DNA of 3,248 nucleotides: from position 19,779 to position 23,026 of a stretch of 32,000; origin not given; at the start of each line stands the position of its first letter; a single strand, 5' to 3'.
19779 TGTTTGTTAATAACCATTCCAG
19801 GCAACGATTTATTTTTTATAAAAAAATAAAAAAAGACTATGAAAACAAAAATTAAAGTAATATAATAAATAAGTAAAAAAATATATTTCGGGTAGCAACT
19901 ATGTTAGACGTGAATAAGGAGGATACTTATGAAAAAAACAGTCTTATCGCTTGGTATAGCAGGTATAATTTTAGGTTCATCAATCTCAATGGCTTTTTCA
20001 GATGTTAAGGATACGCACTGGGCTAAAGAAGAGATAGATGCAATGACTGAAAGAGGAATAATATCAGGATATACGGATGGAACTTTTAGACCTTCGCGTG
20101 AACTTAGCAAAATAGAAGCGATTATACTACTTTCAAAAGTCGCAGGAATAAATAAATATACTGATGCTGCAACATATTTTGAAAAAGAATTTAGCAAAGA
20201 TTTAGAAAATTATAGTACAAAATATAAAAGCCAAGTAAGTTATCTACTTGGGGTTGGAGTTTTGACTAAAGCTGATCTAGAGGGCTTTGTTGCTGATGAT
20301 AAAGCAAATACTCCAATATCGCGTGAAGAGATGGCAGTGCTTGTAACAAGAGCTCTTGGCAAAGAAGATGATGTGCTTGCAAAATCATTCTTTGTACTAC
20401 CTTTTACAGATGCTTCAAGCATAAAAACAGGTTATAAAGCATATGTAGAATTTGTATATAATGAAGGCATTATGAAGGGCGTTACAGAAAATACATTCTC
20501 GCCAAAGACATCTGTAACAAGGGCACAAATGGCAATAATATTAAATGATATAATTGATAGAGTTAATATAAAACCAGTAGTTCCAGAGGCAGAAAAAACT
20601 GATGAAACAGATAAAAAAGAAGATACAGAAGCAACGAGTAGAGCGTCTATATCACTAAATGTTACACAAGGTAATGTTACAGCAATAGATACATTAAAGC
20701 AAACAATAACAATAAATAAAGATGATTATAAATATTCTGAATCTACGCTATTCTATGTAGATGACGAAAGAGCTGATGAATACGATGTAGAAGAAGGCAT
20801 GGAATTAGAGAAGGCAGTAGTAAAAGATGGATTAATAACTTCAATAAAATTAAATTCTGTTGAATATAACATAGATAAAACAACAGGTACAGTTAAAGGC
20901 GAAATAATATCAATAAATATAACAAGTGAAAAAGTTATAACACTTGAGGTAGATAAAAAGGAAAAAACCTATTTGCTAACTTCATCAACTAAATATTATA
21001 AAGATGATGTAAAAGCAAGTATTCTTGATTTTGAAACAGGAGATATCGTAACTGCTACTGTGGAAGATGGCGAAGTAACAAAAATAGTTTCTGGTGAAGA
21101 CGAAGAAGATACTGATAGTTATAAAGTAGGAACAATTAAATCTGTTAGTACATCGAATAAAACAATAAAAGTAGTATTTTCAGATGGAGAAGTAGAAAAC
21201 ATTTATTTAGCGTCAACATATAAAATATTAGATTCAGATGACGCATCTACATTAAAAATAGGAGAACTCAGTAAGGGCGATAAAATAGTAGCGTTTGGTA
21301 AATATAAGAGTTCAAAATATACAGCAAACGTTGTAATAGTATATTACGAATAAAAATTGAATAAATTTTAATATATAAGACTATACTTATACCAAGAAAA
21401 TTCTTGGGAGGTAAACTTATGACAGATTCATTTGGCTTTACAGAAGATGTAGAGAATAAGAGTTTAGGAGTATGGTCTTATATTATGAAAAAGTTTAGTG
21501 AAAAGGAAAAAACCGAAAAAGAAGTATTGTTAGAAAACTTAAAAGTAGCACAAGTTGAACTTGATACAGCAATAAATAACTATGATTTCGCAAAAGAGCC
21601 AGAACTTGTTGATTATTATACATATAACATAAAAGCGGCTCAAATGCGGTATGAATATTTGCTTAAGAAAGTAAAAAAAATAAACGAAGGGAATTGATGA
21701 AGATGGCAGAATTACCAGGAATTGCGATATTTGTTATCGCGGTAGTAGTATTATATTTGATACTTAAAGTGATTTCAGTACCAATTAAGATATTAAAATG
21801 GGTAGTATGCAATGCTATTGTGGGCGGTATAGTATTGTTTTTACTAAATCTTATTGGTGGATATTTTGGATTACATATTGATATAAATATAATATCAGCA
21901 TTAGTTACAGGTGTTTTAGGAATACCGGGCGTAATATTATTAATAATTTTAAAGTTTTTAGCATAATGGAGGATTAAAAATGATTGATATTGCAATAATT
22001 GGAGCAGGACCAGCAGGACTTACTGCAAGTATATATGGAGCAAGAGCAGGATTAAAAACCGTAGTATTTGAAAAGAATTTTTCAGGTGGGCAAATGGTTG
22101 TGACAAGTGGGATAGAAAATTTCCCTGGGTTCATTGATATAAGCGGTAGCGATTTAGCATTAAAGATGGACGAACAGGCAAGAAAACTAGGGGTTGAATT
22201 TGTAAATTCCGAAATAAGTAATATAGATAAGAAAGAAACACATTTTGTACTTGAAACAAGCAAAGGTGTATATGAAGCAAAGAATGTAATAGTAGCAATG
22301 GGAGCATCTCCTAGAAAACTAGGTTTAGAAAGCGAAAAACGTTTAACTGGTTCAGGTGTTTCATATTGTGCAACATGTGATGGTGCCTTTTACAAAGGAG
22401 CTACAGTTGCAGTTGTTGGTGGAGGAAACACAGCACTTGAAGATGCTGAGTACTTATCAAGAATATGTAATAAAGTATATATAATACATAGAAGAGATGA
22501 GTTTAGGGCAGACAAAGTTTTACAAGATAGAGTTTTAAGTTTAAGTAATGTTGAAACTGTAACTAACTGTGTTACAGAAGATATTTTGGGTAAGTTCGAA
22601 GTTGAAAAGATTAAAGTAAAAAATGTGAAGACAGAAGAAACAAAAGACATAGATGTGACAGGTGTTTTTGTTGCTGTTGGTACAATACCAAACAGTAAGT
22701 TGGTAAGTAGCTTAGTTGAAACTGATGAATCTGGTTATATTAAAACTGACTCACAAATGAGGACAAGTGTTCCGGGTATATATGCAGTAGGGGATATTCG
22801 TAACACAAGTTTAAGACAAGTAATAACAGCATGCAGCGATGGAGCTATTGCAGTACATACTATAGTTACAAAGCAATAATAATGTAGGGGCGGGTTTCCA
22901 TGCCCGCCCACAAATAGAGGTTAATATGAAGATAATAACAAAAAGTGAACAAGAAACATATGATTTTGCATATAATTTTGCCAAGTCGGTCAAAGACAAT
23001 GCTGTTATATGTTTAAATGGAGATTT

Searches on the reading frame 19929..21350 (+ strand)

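Call 47: search_protein_families(library=pfam, proteins=[window:19929-21350:+], max_evalue=0.001)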
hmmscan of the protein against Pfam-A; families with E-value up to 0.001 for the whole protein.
window:19929-21350:+ (474 aa): 1 family
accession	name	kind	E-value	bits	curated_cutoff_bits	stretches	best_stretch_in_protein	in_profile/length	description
PF00395.25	SLH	-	2.3e-27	95.1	20.8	2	23-64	2-43/44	S-layer homology domain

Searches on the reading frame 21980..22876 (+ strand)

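Call 47: search_protein_families(library=pfam, proteins=[window:21980-22876:+], max_evalue=0.001)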
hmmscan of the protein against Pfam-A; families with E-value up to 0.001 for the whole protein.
window:21980-22876:+ (299 aa): 12 families
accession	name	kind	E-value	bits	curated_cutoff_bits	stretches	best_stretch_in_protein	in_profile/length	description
PF07992.20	Pyr_redox_2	-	1.4e-56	192.5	26.1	1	3-288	2-291/291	Pyridine nucleotide-disulphide oxidoreductase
PF13738.12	Pyr_redox_3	-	5.2e-29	101.9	30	1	76-271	101-305/305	Pyridine nucleotide-disulphide oxidoreductase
PF00070.33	Pyr_redox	-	1.3e-15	58.1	22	1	143-214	2-80/82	Pyridine nucleotide-disulphide oxidoreductase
PF00890.30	FAD_binding_2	-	7.5e-10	39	20.4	1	3-50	1-49/414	FAD binding domain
PF01266.30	DAO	-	7.9e-10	39.2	27.9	2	3-44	1-44/353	FAD dependent oxidoreductase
PF03486.20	HI0933_like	-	1.3e-09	38.3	50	1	3-44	2-43/244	HI0933-like protein Rossmann domain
PF01946.23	Thi4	-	1.1e-07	31.8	26.2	1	2-38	18-55/235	Thi4 family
PF12831.13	FAD_oxidored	-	8.2e-07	29.1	27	1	3-41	1-40/416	FAD dependent oxidoreductase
PF01494.25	FAD_binding_3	-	2.9e-05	23.9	22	0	2-32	2-32/349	FAD binding domain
PF13450.12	NAD_binding_8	-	3.2e-05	24.6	21.9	1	6-34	1-30/68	NAD(P)-binding Rossmann-like domain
PF01134.28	GIDA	-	4.7e-05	23.1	22.1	0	3-34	1-32/391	Glucose inhibited division protein A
PF05834.18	Lycopene_cycl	-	0.00044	19.9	23.4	0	53-111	83-144/380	Lycopene cyclase protein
